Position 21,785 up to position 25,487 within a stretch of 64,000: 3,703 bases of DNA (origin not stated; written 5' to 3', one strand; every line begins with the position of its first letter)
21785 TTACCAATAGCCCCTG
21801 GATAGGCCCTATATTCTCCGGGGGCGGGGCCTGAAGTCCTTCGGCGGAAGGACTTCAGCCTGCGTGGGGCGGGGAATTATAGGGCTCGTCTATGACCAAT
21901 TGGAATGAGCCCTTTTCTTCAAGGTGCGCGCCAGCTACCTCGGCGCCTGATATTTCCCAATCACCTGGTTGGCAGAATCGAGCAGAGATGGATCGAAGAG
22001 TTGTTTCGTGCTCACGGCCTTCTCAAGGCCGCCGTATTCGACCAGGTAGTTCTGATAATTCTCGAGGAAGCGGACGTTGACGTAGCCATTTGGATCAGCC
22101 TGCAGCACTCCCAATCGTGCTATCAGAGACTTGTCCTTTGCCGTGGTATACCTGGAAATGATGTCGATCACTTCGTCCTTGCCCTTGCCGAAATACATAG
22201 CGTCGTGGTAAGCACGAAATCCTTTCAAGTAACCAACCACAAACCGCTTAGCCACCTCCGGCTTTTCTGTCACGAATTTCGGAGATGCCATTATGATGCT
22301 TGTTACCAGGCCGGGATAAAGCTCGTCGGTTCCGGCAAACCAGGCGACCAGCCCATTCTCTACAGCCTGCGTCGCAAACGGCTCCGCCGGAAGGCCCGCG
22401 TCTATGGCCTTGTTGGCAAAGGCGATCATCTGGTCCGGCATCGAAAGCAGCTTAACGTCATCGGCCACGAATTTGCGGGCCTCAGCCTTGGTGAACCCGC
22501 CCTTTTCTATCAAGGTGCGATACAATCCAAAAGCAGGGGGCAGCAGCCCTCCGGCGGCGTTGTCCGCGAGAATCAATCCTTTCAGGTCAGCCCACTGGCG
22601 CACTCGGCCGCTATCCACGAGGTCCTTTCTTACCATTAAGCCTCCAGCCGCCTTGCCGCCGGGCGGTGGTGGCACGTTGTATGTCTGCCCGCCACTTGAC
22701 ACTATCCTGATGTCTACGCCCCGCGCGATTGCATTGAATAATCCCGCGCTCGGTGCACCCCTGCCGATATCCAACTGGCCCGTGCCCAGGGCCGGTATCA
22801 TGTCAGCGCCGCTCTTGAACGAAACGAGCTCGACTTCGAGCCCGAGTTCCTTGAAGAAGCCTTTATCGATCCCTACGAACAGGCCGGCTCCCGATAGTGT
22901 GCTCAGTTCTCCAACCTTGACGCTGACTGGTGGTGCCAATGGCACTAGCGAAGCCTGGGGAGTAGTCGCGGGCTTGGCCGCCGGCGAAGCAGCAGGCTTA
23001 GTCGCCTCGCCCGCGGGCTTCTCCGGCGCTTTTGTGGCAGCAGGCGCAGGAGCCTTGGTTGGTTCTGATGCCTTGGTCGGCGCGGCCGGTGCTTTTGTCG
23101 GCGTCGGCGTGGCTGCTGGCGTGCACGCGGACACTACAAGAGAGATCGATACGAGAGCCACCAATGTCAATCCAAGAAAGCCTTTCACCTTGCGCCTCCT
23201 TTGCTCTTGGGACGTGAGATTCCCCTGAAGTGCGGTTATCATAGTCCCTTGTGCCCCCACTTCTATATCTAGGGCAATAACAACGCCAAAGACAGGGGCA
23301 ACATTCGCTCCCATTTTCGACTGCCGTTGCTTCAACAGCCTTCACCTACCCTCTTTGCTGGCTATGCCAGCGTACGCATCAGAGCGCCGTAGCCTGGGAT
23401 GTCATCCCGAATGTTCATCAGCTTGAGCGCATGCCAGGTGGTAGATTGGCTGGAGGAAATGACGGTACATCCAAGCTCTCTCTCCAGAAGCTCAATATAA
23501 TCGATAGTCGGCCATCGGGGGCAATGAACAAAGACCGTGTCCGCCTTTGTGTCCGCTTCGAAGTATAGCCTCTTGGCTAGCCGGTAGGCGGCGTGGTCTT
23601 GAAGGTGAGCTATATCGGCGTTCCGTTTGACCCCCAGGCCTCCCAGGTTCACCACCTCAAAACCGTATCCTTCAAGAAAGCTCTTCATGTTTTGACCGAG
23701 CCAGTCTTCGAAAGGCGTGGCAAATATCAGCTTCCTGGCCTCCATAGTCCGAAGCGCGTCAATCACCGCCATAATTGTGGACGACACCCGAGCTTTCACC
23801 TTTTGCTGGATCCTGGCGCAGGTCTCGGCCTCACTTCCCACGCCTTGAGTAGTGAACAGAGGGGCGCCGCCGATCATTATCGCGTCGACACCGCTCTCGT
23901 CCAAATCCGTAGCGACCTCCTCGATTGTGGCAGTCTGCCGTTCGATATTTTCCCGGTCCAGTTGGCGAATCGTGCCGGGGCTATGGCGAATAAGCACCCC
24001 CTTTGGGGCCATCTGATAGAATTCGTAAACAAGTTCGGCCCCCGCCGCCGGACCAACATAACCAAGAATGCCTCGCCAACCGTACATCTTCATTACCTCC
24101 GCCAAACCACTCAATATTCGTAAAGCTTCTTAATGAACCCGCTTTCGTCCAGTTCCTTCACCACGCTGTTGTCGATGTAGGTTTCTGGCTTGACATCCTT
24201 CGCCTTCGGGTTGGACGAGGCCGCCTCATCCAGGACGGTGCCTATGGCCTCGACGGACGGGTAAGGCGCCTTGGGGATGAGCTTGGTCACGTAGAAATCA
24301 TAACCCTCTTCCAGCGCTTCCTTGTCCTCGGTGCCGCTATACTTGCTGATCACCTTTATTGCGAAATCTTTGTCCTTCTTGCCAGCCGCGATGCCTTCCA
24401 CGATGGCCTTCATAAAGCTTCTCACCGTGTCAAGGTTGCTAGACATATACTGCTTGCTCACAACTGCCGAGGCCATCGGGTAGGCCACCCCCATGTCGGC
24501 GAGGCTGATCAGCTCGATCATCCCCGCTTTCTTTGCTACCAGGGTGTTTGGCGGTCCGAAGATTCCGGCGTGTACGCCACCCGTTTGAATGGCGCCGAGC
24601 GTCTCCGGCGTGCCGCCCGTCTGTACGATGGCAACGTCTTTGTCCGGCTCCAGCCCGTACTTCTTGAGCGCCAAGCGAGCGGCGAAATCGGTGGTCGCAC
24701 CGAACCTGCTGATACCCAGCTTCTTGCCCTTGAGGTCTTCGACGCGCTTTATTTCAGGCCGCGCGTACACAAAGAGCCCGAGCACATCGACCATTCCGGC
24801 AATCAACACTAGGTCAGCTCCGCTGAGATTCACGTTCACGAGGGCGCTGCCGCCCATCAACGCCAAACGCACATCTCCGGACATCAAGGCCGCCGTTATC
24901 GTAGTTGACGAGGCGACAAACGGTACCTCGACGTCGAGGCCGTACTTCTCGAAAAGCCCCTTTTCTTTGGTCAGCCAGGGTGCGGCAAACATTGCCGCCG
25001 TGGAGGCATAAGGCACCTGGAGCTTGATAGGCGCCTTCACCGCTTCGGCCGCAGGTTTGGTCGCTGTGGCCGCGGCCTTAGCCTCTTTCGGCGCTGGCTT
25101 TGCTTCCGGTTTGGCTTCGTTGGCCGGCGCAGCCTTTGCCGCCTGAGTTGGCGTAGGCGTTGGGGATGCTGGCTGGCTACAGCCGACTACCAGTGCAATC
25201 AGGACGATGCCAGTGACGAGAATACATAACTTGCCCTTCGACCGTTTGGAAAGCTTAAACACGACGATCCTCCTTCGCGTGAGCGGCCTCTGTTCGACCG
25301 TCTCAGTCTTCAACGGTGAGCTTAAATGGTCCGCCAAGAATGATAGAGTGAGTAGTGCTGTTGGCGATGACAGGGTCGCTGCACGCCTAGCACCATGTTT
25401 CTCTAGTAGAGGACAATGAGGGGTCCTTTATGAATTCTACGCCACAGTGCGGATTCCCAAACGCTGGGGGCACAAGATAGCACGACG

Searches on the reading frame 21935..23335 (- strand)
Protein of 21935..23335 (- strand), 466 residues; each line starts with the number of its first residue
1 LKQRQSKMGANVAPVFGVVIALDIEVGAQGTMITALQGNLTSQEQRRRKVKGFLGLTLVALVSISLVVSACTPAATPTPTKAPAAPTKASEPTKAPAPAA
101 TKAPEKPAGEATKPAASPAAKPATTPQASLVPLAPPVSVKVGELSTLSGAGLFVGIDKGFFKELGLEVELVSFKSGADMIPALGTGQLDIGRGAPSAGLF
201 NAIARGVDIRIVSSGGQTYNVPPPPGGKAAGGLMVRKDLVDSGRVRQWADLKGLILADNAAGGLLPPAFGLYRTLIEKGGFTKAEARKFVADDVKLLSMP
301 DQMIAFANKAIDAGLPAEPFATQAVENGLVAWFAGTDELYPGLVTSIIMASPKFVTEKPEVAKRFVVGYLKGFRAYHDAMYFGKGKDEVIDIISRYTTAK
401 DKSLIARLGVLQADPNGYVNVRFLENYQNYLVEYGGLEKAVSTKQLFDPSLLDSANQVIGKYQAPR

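Call 9: search_protein_families(library=pfam, proteins=[window:21935-23335:-])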
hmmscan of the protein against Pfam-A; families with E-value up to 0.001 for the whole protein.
window:21935-23335:- (466 aa): 2 families
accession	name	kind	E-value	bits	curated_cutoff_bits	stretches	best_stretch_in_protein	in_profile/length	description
PF13379.11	NMT1_2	-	5.6e-12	46.4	24.7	1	135-368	4-230/252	NMT1-like family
PF09084.16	NMT1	-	1.8e-11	44.8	20.5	1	150-375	5-208/216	NMT1/THI5 like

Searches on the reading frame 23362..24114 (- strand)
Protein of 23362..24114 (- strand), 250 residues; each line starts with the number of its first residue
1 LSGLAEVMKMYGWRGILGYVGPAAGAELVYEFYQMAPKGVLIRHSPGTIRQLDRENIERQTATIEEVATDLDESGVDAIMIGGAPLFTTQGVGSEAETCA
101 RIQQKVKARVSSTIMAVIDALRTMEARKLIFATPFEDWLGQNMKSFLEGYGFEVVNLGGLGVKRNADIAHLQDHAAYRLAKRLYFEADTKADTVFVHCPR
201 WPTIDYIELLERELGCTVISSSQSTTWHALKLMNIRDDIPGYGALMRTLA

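Call 9: search_protein_families(library=pfam, proteins=[window:23362-24114:-])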
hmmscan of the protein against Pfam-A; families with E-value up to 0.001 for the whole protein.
window:23362-24114:- (250 aa): 2 families
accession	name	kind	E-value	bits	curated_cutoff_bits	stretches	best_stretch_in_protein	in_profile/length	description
PF17645.6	Amdase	-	2.4e-26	93.2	25.9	1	22-245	6-227/228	Arylmalonate decarboxylase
PF01177.27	Asp_Glu_race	-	6.1e-05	23.3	31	0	51-86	148-185/211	Asp/Glu/Hydantoin racemase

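Call 90: search_protein_families(library=ncbifam, proteins=[window:23362-24114:-], max_evalue=0.00001)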
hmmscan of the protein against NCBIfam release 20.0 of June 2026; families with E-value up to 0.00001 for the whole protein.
window:23362-24114:- (250 aa): 2 families
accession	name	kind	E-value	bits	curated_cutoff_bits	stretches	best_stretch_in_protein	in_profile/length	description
NF052327.1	arylmal_decarb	equivalog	3.6e-26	92.2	225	1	20-246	7-230/231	arylmalonate decarboxylase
TIGR02990.1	ectoine_eutA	equivalog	9.1e-19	67.9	318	1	62-247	58-238/239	ectoine utilization protein EutA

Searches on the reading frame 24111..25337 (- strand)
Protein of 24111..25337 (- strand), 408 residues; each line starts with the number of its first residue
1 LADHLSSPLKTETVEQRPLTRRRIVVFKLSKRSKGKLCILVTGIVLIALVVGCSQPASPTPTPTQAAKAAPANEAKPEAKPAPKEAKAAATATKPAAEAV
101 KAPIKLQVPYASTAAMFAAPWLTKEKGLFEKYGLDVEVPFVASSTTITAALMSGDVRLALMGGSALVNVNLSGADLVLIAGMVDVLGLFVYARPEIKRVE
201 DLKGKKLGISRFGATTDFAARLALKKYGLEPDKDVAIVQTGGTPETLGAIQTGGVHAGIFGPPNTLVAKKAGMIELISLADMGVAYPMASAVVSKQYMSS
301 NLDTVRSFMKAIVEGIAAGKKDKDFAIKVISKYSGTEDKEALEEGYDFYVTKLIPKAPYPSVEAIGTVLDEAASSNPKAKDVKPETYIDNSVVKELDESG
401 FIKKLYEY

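Call 8: search_protein_families(library=pfam, proteins=[window:24111-25337:-])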
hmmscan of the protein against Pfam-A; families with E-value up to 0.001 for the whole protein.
window:24111-25337:- (408 aa): 4 families
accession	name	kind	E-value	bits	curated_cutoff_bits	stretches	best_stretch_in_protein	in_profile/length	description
PF09084.16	NMT1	-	2.8e-24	86.7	20.5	1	122-318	9-208/216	NMT1/THI5 like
PF13379.11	NMT1_2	-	4.2e-14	53.4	24.7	1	123-315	24-234/252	NMT1-like family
PF12974.12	Phosphonate-bd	-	7.6e-11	42.3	27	1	130-270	25-172/242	ABC transporter, phosphonate, periplasmic substrate-binding protein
PF16868.10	NMT1_3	-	0.00023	21.3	27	0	183-268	90-176/289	NMT1-like family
